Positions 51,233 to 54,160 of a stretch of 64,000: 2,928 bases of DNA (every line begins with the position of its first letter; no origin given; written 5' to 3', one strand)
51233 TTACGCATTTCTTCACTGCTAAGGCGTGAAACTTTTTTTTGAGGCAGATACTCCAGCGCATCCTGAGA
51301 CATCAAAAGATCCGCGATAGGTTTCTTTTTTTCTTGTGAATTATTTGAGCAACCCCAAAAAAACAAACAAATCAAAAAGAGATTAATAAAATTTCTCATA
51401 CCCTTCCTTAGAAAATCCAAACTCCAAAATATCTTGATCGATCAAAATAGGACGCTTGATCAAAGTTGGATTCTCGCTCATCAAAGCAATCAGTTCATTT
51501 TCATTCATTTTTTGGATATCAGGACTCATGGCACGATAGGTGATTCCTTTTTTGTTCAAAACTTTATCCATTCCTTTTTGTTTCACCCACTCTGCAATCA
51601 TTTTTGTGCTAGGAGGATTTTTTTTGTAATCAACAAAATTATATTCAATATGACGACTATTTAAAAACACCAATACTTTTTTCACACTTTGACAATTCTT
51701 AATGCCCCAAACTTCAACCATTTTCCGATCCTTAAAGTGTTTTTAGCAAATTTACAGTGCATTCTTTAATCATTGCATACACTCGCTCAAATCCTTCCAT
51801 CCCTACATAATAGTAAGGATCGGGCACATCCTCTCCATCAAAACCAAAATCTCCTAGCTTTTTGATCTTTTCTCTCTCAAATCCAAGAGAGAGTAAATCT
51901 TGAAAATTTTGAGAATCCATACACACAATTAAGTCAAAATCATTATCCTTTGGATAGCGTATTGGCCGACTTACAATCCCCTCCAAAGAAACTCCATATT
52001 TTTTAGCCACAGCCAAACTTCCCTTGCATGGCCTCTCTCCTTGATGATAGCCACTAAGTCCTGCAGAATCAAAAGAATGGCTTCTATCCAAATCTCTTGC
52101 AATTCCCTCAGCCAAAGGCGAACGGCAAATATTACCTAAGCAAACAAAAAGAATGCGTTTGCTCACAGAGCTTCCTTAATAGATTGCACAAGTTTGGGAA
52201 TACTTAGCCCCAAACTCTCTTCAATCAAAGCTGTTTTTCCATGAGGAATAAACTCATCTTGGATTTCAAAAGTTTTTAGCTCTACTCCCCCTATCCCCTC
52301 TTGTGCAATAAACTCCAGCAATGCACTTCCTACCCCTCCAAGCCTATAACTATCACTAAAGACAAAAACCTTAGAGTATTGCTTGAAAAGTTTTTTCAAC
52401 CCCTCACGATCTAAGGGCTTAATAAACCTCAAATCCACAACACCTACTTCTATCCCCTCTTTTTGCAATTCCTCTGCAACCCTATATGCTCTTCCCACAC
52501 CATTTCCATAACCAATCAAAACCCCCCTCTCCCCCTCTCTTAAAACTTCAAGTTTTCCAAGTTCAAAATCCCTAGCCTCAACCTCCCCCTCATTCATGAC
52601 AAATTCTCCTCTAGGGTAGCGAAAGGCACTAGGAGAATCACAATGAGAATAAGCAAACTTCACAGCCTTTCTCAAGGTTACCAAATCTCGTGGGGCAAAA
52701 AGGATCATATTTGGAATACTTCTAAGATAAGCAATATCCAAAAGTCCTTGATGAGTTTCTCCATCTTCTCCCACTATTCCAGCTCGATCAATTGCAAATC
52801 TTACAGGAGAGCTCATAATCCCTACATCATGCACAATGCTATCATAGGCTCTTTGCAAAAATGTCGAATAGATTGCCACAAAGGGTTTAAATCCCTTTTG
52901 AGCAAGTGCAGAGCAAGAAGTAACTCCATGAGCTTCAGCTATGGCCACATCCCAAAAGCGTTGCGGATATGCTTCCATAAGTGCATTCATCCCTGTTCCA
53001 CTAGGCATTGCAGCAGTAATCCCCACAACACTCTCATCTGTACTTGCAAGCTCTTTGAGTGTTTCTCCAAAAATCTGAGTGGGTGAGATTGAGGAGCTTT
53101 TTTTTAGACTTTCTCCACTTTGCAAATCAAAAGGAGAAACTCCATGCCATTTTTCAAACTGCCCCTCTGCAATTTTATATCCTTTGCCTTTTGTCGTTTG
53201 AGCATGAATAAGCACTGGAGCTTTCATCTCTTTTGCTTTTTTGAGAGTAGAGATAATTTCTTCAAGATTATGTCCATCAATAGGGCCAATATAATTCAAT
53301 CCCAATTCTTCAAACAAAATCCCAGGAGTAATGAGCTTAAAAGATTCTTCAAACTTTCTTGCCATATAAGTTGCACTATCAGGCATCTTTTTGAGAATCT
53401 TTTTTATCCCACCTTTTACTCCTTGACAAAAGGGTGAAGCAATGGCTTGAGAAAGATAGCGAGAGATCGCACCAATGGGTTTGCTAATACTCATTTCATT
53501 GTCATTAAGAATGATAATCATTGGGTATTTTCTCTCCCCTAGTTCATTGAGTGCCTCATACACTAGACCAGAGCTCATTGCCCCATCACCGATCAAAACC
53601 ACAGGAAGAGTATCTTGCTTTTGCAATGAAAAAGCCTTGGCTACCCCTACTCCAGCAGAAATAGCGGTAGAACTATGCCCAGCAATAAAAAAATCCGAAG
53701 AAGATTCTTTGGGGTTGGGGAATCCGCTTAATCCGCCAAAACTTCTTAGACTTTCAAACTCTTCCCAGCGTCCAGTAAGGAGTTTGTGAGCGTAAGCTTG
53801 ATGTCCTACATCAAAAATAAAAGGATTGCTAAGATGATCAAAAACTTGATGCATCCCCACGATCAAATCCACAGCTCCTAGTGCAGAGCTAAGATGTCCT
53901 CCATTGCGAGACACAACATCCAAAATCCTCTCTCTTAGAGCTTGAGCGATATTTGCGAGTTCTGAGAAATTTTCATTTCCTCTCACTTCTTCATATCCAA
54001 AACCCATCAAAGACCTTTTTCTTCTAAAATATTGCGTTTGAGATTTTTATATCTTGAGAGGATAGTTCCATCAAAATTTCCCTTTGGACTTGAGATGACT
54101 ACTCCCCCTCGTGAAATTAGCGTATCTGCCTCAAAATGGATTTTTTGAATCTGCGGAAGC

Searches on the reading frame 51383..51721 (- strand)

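Call 3: search_protein_families(library=ncbifam, proteins=[window:51383-51721:-])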
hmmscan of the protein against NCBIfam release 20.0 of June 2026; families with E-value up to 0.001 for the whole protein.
window:51383-51721:- (112 aa): 11 families
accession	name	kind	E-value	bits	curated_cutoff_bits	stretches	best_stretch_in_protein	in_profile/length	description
TIGR01617.1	arsC_related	subfamily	1.7e-27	96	75.05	1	3-111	2-115/117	Spx/MgsR family RNA polymerase-binding regulatory protein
NF008107.0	PRK10853.1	equivalog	4.4e-23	81.7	121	1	1-111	2-115/119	ArsC family reductase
NF009885.0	PRK13344.1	equivalog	1.2e-13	51.1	152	1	1-106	1-108/132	transcriptional regulator Spx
NF002459.0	PRK01655.1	subfamily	1.3e-13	51.1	123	1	1-111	1-113/132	transcriptional regulator Spx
TIGR00014.1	arsC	equivalog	1.1e-10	42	106.05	1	3-98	2-100/114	arsenate reductase (glutaredoxin)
NF009210.0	PRK12559.1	equivalog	1.2e-09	38.4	159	1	1-111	1-113/131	transcriptional regulator SpxA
NF007456.1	PRK10026.1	exception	1.6e-05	25.2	242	1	9-94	11-98/141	glutaredoxin-dependent arsenate reductase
NF041106.1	ArsC_rel_Se_1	subfamily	8.5e-05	23.1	85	1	8-108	8-107/107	ArsC family (seleno)protein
TIGR02196.1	GlrX_YruB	hypoth_equivalog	0.00022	21.7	88.55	0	1-50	1-50/74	glutaredoxin-like protein, YruB-family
TIGR01616.1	nitro_assoc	hypoth_equivalog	0.00062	19.8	109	1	12-107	13-108/126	nitrogenase-associated protein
NF000209.1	EreB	exception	0.00078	18.4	750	0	43-111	4-71/419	EreB family erythromycin esterase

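Call 4: search_protein_families(library=pfam, proteins=[window:51383-51721:-])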
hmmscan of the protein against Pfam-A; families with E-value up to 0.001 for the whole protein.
window:51383-51721:- (112 aa): 2 families
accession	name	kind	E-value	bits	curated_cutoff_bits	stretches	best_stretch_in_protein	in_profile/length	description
PF03960.21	ArsC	-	9.4e-20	71.2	24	1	6-111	2-79/79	ArsC family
PF02798.26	GST_N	-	0.00052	20.7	20.9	0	3-53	4-53/76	Glutathione S-transferase, N-terminal domain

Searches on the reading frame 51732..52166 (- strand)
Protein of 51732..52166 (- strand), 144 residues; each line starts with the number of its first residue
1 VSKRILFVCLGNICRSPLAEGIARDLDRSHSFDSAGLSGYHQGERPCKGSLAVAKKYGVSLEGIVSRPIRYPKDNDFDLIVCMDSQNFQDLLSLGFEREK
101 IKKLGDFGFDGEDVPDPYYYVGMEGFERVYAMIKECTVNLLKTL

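Call 4: search_protein_families(library=pfam, proteins=[window:51732-52166:-])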
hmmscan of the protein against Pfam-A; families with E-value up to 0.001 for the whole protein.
window:51732-52166:- (144 aa): 1 family
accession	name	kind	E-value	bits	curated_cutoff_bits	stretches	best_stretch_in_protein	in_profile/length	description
PF01451.26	LMWPc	-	8.3e-33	114.1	23.2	1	5-141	1-144/144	Low molecular weight phosphotyrosine protein phosphatase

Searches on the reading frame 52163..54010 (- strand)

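Call 3: search_protein_families(library=ncbifam, proteins=[window:52163-54010:-])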
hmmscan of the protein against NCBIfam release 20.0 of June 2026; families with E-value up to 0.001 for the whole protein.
window:52163-54010:- (615 aa): 15 families
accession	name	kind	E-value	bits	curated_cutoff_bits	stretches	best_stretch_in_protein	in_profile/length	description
TIGR00204.1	dxs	equivalog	5.1e-252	837.8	465.95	1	13-614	13-614/616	1-deoxy-D-xylulose-5-phosphate synthase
NF003933.0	PRK05444.2-2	equivalog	1.8e-160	535.4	395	1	15-614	22-604/606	1-deoxy-D-xylulose-5-phosphate synthase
NF008968.0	PRK12315.1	subfamily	7.2e-129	430.7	510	2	232-614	203-580/582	1-deoxy-D-xylulose-5-phosphate synthase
NF004559.0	PRK05899.2-5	equivalog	2.8e-65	220.7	488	3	302-614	312-623/627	transketolase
NF004556.0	PRK05899.2-2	equivalog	1.4e-39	135.9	575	2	304-615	318-638/639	transketolase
TIGR00232.1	tktlase_bact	equivalog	1.6e-21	76.4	682.25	2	304-536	345-583/654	transketolase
NF004558.0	PRK05899.2-4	equivalog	1.4e-18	66.7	788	1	374-548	416-593/651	transketolase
NF006667.0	PRK09212.1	subfamily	3.4e-15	55.8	321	1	479-613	187-321/327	pyruvate dehydrogenase complex E1 component subunit beta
NF008854.0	PRK11892.1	equivalog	6.9e-14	51.4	454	1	483-613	330-460/464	pyruvate dehydrogenase complex E1 component subunit beta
TIGR03181.1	PDH_E1_alph_x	equivalog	1.6e-11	43.7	411.35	1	115-181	126-192/341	pyruvate dehydrogenase (acetyl-transferring) E1 component subunit alpha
TIGR03182.1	PDH_E1_alph_y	equivalog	2.1e-08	33.5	393.85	1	114-177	113-176/315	pyruvate dehydrogenase (acetyl-transferring) E1 component subunit alpha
TIGR03710.1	OAFO_sf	subfamily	5.8e-05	21.9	482.75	1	494-552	464-521/561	2-oxoacid:acceptor oxidoreductase subunit alpha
TIGR03336.1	IOR_alpha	equivalog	0.00015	20.2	650.9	0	493-552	231-286/595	indolepyruvate ferredoxin oxidoreductase subunit alpha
NF008819.1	PRK11865.1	equivalog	0.0003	20.1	405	0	116-177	74-134/300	pyruvate synthase subunit PorB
NF000797.0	PRK00054.1-2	equivalog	0.0009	18.6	270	0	486-560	109-183/267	dihydroorotate dehydrogenase electron transfer subunit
